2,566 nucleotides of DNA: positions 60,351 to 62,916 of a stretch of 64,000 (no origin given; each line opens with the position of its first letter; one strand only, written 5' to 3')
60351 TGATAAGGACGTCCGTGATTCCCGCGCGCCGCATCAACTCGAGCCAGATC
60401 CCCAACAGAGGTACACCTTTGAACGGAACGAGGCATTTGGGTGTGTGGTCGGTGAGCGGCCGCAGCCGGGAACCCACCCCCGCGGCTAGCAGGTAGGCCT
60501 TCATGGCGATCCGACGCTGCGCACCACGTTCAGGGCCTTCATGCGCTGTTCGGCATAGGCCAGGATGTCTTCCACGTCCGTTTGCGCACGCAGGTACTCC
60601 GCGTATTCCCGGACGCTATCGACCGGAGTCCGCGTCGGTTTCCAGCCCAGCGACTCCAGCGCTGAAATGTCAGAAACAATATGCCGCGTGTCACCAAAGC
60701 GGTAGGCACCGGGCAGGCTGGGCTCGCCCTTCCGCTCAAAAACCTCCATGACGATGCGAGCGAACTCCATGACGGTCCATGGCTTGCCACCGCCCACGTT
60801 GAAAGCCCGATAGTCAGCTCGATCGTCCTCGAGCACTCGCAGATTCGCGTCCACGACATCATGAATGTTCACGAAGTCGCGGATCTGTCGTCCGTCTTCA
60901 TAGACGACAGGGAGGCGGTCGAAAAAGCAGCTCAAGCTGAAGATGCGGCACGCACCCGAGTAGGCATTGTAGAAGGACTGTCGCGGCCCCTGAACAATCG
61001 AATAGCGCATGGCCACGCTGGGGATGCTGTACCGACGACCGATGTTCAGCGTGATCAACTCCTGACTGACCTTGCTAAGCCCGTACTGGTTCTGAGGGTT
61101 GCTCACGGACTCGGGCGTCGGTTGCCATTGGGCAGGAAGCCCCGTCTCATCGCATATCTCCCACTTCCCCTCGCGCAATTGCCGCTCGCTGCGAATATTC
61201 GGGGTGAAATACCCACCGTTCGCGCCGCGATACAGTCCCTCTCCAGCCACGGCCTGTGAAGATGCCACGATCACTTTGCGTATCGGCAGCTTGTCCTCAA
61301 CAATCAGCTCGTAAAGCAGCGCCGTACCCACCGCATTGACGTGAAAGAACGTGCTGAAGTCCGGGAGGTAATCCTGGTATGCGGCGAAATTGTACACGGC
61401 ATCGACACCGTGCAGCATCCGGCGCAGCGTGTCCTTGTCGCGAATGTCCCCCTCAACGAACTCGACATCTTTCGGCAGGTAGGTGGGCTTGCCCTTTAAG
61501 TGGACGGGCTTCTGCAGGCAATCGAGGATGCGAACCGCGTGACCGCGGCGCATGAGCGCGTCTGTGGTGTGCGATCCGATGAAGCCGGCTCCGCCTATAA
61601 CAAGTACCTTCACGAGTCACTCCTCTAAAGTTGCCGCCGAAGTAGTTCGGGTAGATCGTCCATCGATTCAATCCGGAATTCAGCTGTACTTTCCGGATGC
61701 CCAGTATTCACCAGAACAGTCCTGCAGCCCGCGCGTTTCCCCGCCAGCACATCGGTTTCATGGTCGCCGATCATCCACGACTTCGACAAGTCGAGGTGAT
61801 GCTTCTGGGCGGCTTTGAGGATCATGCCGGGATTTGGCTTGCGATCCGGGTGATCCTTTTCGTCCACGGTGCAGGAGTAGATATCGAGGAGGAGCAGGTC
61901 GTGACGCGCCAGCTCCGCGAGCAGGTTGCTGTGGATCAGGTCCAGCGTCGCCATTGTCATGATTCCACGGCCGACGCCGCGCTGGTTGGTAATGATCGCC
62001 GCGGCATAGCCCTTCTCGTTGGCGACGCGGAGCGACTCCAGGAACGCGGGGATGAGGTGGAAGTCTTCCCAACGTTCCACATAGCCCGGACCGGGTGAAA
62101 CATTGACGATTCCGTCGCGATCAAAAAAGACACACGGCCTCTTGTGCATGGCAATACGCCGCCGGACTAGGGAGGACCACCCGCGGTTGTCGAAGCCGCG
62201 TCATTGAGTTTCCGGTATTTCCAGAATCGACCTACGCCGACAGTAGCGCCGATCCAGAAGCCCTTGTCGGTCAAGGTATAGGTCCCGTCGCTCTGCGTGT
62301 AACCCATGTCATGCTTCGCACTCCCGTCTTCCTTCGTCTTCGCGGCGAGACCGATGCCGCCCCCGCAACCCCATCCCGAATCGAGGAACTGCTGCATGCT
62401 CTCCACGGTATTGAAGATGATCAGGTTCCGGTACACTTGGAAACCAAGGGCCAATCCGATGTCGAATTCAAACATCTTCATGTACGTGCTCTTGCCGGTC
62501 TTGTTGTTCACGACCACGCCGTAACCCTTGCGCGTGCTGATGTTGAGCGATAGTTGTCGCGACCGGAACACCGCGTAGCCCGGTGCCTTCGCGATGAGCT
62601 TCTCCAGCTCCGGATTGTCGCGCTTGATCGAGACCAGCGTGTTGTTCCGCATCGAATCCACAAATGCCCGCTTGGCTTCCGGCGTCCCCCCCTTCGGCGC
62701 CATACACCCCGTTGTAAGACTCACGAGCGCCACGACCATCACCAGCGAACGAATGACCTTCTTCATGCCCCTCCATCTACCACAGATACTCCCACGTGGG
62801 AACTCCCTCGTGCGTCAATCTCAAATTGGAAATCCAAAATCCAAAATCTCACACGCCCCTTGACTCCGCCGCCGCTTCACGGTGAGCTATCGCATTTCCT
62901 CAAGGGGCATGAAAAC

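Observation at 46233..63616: About 17 kb glycosylation island: two GT2(Dpm1-like)/GT-C(ArnT/PMT-like) pairs, three methyltransferases and a complete GDP-heptose-type operon, next to a giant adhesin gene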

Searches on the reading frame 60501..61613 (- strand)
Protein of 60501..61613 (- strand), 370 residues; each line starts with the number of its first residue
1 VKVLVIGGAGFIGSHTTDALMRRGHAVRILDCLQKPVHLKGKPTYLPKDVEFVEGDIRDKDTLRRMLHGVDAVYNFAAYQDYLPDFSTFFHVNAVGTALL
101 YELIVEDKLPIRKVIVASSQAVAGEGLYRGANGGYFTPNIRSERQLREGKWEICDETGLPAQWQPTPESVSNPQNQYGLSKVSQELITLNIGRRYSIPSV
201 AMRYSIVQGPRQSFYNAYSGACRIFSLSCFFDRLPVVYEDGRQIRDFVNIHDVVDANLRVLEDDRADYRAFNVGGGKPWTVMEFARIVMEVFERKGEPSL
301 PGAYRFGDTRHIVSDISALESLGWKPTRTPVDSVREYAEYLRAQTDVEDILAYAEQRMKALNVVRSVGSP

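Call 4: search_protein_families(library=pfam, proteins=[window:60501-61613:-], max_evalue=0.001)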
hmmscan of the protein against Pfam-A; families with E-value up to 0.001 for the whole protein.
window:60501-61613:- (370 aa): 9 families
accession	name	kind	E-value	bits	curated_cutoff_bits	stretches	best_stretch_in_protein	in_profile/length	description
PF01370.27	Epimerase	-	7.4e-37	127.5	20.9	2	3-126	1-122/240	NAD dependent epimerase/dehydratase family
PF16363.11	GDP_Man_Dehyd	-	1.6e-29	103.8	27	2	4-124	1-134/332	GDP-mannose 4,6 dehydratase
PF01073.25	3Beta_HSD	-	3.9e-14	52.8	22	1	4-125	1-122/280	3-beta hydroxysteroid dehydrogenase/isomerase family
PF07993.18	NAD_binding_4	-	9.6e-10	38.5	20.1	1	47-243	60-244/258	Male sterility protein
PF05368.20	NmrA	-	1e-07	32.3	27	1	2-78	4-78/298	NmrA-like family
PF04321.23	RmlD_sub_bind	-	1.4e-06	28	27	0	1-81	1-63/287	RmlD substrate binding domain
PF13460.12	NAD_binding_10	-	5.9e-06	26.7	27.2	1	7-78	1-69/184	NAD(P)H-binding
PF02719.21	Polysacc_synt_2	-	1.3e-05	25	20.2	0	3-118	1-127/293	Polysaccharide biosynthesis protein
PF00106.31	adh_short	-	0.00058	19.8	26.6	0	3-72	3-73/195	short chain dehydrogenase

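Call 5: search_protein_families(library=ncbifam, proteins=[window:60501-61613:-], max_evalue=0.00001)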
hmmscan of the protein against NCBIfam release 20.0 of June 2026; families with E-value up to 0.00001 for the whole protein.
window:60501-61613:- (370 aa): 20 families
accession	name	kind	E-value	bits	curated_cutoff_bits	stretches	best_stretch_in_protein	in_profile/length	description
TIGR01179.1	galE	equivalog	2.2e-29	102.3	262.3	2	2-125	1-127/332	UDP-glucose 4-epimerase GalE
TIGR01181.1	dTDP_gluc_dehyt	equivalog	1.1e-24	87.1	365.1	2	169-342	143-312/321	dTDP-glucose 4,6-dehydratase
TIGR02197.1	heptose_epim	equivalog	4.6e-18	65.4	274.6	1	168-338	129-310/316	ADP-glyceromanno-heptose 6-epimerase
TIGR04180.1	EDH_00030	hypoth_equivalog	2e-17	63.2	475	1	3-124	1-126/297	NAD-dependent 4,6-dehydratase LegB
NF007956.0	PRK10675.1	subfamily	1.8e-16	60.2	394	1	1-125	1-130/338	UDP-glucose 4-epimerase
TIGR03466.1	HpnA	hypoth_equivalog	1.5e-15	56.9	367.65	1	1-124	1-118/327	hopanoid-associated sugar epimerase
NF042422.1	oxyalk_red_OleD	equivalog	7.5e-12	45.3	580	1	1-123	1-114/329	2-alkyl-3-oxoalkanoate reductase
NF043036.1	ErythonDh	equivalog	2.6e-11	43.3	325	1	1-127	1-133/321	D-erythronate dehydrogenase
NF052578.1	StrlDmthSdmBMthl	equivalog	4.2e-11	43.2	600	1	1-124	1-118/328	sterol demethylase protein SdmB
NF007490.0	PRK10084.1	subfamily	7.2e-10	38.4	649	0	171-359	161-353/361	dTDP-glucose 4,6-dehydratase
NF011728.1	PRK15181.1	equivalog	9e-10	38.1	760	1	168-318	156-313/348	Vi polysaccharide biosynthesis UDP-N-acetylglucosaminuronic acid C-4 epimerase TviC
NF047922.1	GDPFucSynFcl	equivalog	5.8e-09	35.8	500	1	236-344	198-305/308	GDP-L-fucose synthase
NF008360.0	PRK11150.1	equivalog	1.2e-08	34.5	452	1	171-341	134-306/310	ADP-glyceromanno-heptose 6-epimerase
NF007582.0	PRK10217.1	equivalog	8.6e-08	31.6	698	0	172-296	155-274/355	dTDP-glucose 4,6-dehydratase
NF008872.0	PRK11908.1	equivalog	3.3e-07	29.7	294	0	238-293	214-272/349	bifunctional UDP-4-keto-pentose/UDP-xylose synthase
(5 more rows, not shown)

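Call 34: search_solved_structures(query=window:60501-61613:-, max_evalue=1e-10)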
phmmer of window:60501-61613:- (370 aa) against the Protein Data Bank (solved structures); distinct sequences matched with E-value up to 1e-10: 68 (the best 60 are shown).
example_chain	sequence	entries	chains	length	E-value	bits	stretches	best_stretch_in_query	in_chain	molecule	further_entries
4zrm_A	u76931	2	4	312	1.4e-31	112.9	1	164-343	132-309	UDP-glucose 4-epimerase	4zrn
6wjb_A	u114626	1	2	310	2.9e-26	95.4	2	2-125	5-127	NAD-dependent epimerase/dehydratase family protein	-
6dnt_A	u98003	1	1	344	2.4e-25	92.4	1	173-340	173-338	NAD-dependent epimerase/dehydratase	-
6wj9_A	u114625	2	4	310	2.5e-25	92.3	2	2-125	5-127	NAD-dependent epimerase/dehydratase family protein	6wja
7ys8_A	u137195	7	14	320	8.1e-22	80.8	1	158-344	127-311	UDP-glucose 4-epimerase | UDP-glucose 4-epimerase along with EC 5.1.3.2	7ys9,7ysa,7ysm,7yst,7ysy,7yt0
8rdg_A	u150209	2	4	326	1.7e-21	79.7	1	1-82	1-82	SDR family NAD(P)-dependent oxidoreductase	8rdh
3icp_A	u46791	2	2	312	5e-21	78.2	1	164-342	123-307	NAD-dependent epimerase/dehydratase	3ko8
8rdi_A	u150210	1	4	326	5.9e-21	77.9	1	1-82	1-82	SDR family NAD(P)-dependent oxidoreductase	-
3aw9_A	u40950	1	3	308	3.7e-20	75.3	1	164-342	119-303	NAD-dependent epimerase/dehydratase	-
2p5u_A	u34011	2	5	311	1.1e-18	70.4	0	1-69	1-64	UDP-glucose 4-epimerase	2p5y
9rl0_E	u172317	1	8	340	1.6e-17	66.6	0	167-342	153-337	CDP-tyvelose 2-epimerase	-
2c20_A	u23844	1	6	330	2.2e-17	66.2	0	3-125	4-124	UDP-GLUCOSE 4-EPIMERASE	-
6zl6_A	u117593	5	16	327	1.9e-16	63.1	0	172-342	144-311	Epimerase domain-containing protein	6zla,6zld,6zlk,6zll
6kv9_A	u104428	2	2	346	2.1e-16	62.9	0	168-329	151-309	MoeE5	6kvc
8wxk_A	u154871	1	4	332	3.5e-16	62.2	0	3-120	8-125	UDP-glucose 4-epimerase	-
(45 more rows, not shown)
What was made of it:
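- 60501..61613 (-): SDR370. An extended SDR (GalE-like) with an insertion of about 40 aa. It is specific to this heptose cassette and presumably modifies the NDP-heptose. Calls 4, 5, 34.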

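Call 66: find_related_loci(query=A2, collection=metagenome_contigs, flank=10000)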
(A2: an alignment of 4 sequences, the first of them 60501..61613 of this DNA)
Query A2 (370 aa) in metagenome_contigs; peptide patterns used: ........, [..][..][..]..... (x = any residue, [..] = any of these).
600 stretches matched a pattern (row limit reached: there are more); 547 encode a relative of the query (tblastn E <= 1e-3); the best 80 are kept; 80 distinct loci.
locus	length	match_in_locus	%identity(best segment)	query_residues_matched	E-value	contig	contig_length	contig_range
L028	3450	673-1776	62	1-367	3e-164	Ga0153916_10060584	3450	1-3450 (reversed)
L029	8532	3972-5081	55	1-369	5e-133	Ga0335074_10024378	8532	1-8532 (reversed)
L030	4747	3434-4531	56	1-365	1e-132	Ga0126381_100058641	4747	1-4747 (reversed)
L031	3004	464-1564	56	1-365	4e-133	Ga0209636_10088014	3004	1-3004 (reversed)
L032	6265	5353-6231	60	1-292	3e-112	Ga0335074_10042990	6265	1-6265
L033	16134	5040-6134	48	1-364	2e-110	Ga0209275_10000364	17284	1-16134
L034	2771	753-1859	42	2-365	1e-88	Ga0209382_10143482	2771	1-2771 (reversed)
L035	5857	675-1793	39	1-368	3e-81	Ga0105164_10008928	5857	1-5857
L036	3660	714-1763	43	1-345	4e-79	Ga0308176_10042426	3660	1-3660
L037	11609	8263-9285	40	2-344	2e-71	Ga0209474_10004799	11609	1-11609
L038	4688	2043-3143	39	3-363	1e-70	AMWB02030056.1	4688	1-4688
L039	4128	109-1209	38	2-361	3e-70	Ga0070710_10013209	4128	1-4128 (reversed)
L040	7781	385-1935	37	2-370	6e-69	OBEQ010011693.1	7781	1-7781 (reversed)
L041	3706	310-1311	39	3-350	2e-65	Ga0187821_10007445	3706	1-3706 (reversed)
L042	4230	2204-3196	39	2-326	4e-62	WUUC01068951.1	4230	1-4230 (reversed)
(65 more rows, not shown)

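Call 70: search_protein_families(library=pfam, proteins=[L029:88-1473:+, L029:2785-3975:+, L029:7101-8036:+, L033:111-1406:+, L033:1429-2754:+, L033:2751-3914:+, L033:3811-5043:+, L033:7665-8744:+, L033:11604-12506:+, L033:14551-16101:-], max_evalue=0.0001)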
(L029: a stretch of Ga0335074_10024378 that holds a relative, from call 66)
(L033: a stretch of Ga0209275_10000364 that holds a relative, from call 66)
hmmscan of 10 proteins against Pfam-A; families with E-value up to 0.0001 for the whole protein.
L029:88-1473:+ (461 aa): 2 families
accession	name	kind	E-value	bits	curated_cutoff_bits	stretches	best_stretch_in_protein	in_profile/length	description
PF13229.12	Beta_helix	-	1.1e-12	48.4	25.9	1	132-270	45-149/158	Right handed beta helix region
PF05048.19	NosD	-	1.2e-07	31.9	23.6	1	120-201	44-127/212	Periplasmic copper-binding protein (NosD)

L029:2785-3975:+ (396 aa): 5 families
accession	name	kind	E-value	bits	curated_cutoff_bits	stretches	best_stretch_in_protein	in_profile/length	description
PF00534.26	Glycos_transf_1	-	3.4e-32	111.8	26.4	1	212-357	14-159/172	Glycosyl transferases group 1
PF13692.12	Glyco_trans_1_4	-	3.1e-31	109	27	1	214-352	2-138/142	Glycosyl transferases group 1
PF20706.3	GT4-conflict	-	3e-10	40.1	26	1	210-357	194-340/385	Family 4 Glycosyltransferase in conflict systems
PF13439.12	Glyco_transf_4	-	1.8e-07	31.8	28.5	1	40-192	7-169/170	Glycosyltransferase Family 4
PF13524.12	Glyco_trans_1_2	-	2.1e-06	28.2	25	1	242-368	12-129/144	Glycosyl transferase-like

L029:7101-8036:+ (311 aa): 0 families

L033:111-1406:+ (431 aa): 2 families
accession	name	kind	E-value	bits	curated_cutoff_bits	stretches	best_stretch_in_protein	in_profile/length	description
PF08241.18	Methyltransf_11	-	3.7e-08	34.3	21.2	1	214-294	6-89/95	Methyltransferase domain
PF13649.12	Methyltransf_25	-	9.5e-06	26.7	27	1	214-293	7-94/97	Methyltransferase domain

L033:1429-2754:+ (441 aa): 1 family
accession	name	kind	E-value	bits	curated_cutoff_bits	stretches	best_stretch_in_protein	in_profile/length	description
PF04932.20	Wzy_C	-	4.2e-07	30.3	31.7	1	229-375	4-149/149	O-Antigen ligase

L033:2751-3914:+ (387 aa): 4 families
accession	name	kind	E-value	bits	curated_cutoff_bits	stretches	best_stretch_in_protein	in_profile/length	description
PF00535.33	Glycos_transf_2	-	4.1e-19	69.6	23.3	1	49-211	2-164/168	Glycosyl transferase family 2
PF13641.12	Glyco_tranf_2_3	-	7.2e-14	52.8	27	1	45-260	1-226/230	Glycosyltransferase like family 2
PF13632.12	Glyco_trans_2_3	-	2.7e-07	31.1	27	1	133-331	8-194/198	Glycosyl transferase family group 2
PF13506.12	Glyco_transf_21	-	8.4e-06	25.8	21.7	1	116-247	22-156/174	Glycosyl transferase family 21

L033:3811-5043:+ (410 aa): 4 families
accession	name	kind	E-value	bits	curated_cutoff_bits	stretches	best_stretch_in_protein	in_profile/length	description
PF22725.1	GFO_IDH_MocA_C3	-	3.3e-25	88.9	27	1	173-292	3-123/124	GFO/IDH/MocA C-terminal domain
PF01408.29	GFO_IDH_MocA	-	1.5e-21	77.7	24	1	46-163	2-120/120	Oxidoreductase family, NAD-binding Rossmann fold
PF02894.22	GFO_IDH_MocA_C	-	1.2e-15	58.4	22.9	1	182-370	8-210/218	Oxidoreductase family, C-terminal alpha/beta domain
PF03447.22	NAD_binding_3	-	3e-06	28.4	24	1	51-133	1-86/116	Homoserine dehydrogenase, NAD binding domain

L033:7665-8744:+ (359 aa): 5 families
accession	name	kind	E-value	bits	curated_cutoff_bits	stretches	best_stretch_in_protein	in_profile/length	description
PF13561.12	adh_short_C2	-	1.7e-47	162.4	27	1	95-325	1-229/236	Enoyl-(Acyl carrier protein) reductase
PF00106.31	adh_short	-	7.1e-44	150.1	26.6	1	89-278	1-192/195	short chain dehydrogenase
PF08659.16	KR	-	9.5e-07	29.3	22.6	1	90-253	2-163/180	KR domain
PF23441.1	SDR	-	7.1e-06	26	27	1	85-324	4-248/258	SDR-like rossmann domain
PF01370.27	Epimerase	-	1.8e-05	24.7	20.9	1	92-277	2-190/240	NAD dependent epimerase/dehydratase family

L033:11604-12506:+ (300 aa): 6 families
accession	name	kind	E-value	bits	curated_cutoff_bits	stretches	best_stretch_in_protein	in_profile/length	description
PF13489.12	Methyltransf_23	-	8.8e-22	78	27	1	75-249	7-162/164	Methyltransferase domain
PF08242.18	Methyltransf_12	-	1.1e-10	42.5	30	1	95-185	1-98/98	Methyltransferase domain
PF08241.18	Methyltransf_11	-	4.1e-10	40.6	21.2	1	95-187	1-95/95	Methyltransferase domain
PF13847.12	Methyltransf_31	-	6.6e-08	32.8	27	1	90-192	3-116/145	Methyltransferase domain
PF13649.12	Methyltransf_25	-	1.9e-07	32.1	27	1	95-183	2-97/97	Methyltransferase domain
PF08003.17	Methyltransf_9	-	1.2e-05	24.9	23.8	1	62-188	91-218/315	Protein of unknown function (DUF1698)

L033:14551-16101:- (516 aa): 1 family
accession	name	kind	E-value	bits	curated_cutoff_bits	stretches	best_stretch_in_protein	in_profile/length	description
PF00141.28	peroxidase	-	1.8e-46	159.3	27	2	187-495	3-236/237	Peroxidase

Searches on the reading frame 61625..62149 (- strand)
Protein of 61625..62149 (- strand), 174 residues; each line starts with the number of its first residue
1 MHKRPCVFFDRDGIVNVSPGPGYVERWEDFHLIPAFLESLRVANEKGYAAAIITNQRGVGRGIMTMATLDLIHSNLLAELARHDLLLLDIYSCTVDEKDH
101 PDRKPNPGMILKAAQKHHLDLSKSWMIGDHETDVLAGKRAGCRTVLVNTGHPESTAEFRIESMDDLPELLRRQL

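Call 4: search_protein_families(library=pfam, proteins=[window:61625-62149:-], max_evalue=0.001)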
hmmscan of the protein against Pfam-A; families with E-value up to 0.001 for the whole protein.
window:61625-62149:- (174 aa): 4 families
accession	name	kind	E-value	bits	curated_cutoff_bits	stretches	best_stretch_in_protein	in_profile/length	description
PF13242.12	Hydrolase_like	-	1.8e-17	63.5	22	1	103-154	3-55/75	HAD-hyrolase-like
PF13419.12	HAD_2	-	3.8e-12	47.1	23.8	1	87-147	118-178/178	Haloacid dehalogenase-like hydrolase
PF00702.32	Hydrolase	-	1.1e-09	39.4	26.4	1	31-141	98-191/191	haloacid dehalogenase-like hydrolase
PF08645.17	PNK3P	-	1.7e-06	28.3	22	1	8-130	4-126/161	Polynucleotide kinase 3 phosphatase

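Call 5: search_protein_families(library=ncbifam, proteins=[window:61625-62149:-], max_evalue=0.00001)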
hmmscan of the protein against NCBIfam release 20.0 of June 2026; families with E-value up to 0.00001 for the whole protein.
window:61625-62149:- (174 aa): 17 families
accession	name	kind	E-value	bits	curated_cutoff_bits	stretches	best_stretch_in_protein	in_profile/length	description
NF006506.0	PRK08942.1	equivalog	5.6e-37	127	178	1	4-158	3-158/182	D-glycero-beta-D-manno-heptose 1,7-bisphosphate 7-phosphatase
TIGR01656.1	Histidinol-ppas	subfamily_domain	2.6e-33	115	84.15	1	5-148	1-147/149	histidinol-phosphate phosphatase domain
TIGR00213.1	GmhB_yaeD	subfamily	1.1e-29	103.4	149.6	1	5-167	2-175/176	D-glycero-beta-D-manno-heptose 1,7-bisphosphate 7-phosphatase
NF050049.1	HBPPhtaseGmhB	domain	4.1e-26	91.8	250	1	3-170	2-164/171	D-glycero-alpha-D-manno-heptose-1,7-bisphosphate 7-phosphatase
TIGR01662.1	HAD-SF-IIIA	subfamily_domain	1.1e-25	90.4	44.6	1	6-149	2-140/141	HAD-IIIA family hydrolase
NF005264.0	PRK06769.1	equivalog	1.3e-22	80.5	217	1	3-155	3-144/175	HAD-IIIA family hydrolase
NF003937.0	PRK05446.1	equivalog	4.5e-18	65.4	443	1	4-148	3-149/355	bifunctional histidinol-phosphatase/imidazoleglycerol-phosphate dehydratase HisB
TIGR01261.1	hisB_Nterm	equivalog_domain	1.6e-15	57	140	1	5-144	2-143/161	histidinol-phosphatase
NF009695.0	PRK13222.1-2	equivalog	5.4e-11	42.4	225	1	84-153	130-199/226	phosphoglycolate phosphatase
NF009804.0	PRK13288.1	equivalog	3e-09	36.7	218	1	87-149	121-183/215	pyrophosphatase PpaX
TIGR01449.2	PGP_bact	equivalog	1.7e-08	34.3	180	1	88-170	125-213/213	phosphoglycolate phosphatase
TIGR01668.1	YqeG_hyp_ppase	hypoth_equivalog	2.6e-07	30.3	89.1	1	102-153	89-142/170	YqeG family HAD IIIA-type phosphatase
TIGR01460.1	HAD-SF-IIA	subfamily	2.9e-07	30.5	100.15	1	104-150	197-246/246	HAD-IIA family hydrolase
TIGR02253.1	CTE7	subfamily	7.3e-07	29.2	169.75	1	89-166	135-220/221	TIGR02253 family HAD-type hydrolase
NF009696.0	PRK13222.1-3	equivalog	7.6e-06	25.8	359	1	102-154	141-195/223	N-acetylmuramic acid 6-phosphate phosphatase MupP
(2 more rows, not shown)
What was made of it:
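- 61625..62149 (-): GmhB-like HAD-IIIA heptose-1,7-bisphosphate 7-phosphatase (174 aa). The TIGR01656 domain scores 115 bits (cutoff 84) (call 5).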

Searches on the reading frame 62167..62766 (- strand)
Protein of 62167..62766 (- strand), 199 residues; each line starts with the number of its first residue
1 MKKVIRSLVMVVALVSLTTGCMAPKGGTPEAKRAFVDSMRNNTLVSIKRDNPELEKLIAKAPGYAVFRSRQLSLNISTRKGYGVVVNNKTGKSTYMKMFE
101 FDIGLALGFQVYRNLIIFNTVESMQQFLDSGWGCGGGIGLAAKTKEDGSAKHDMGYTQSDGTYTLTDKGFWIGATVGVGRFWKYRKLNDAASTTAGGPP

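Call 4: search_protein_families(library=pfam, proteins=[window:62167-62766:-], max_evalue=0.001)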
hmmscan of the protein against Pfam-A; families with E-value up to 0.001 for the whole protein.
window:62167-62766:- (199 aa): 1 family
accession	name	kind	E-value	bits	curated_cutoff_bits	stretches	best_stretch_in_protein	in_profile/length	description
PF04366.17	Ysc84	-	1.9e-05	24.9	25.1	1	102-190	4-94/127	Las17-binding protein actin regulator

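Call 5: search_protein_families(library=ncbifam, proteins=[window:62167-62766:-], max_evalue=0.00001)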
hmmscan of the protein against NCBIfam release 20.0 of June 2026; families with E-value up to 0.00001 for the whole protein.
window:62167-62766:- (199 aa): 1 family
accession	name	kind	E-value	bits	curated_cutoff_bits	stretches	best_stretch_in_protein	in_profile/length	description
NF049970.1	lipo_BPSL1445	equivalog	2.6e-09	36.9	200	1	11-141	17-149/194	BPSL1445 family SYLF domain-containing lipoprotein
